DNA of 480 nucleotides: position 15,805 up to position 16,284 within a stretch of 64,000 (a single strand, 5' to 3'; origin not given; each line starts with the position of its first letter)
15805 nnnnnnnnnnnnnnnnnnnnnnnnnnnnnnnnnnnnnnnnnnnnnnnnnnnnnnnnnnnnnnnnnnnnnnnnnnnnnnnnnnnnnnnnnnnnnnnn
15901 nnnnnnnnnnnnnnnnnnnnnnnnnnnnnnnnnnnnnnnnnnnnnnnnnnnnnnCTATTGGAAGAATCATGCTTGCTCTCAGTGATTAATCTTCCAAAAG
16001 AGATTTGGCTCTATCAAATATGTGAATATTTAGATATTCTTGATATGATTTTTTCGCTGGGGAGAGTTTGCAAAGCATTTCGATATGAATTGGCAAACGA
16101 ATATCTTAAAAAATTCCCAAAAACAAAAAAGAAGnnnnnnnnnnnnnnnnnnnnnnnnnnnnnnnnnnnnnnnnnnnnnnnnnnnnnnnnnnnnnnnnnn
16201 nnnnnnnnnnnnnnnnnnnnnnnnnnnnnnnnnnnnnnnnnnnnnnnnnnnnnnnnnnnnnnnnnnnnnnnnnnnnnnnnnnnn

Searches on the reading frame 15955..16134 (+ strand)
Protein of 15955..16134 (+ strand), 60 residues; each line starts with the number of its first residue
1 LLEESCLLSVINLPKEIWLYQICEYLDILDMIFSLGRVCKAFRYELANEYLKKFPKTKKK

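Call 57: search_solved_structures(query=A3, max_evalue=10, show_alignments=1)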
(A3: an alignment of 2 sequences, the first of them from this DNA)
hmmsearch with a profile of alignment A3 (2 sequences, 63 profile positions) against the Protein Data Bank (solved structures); distinct sequences matched with E-value up to 10: 0.
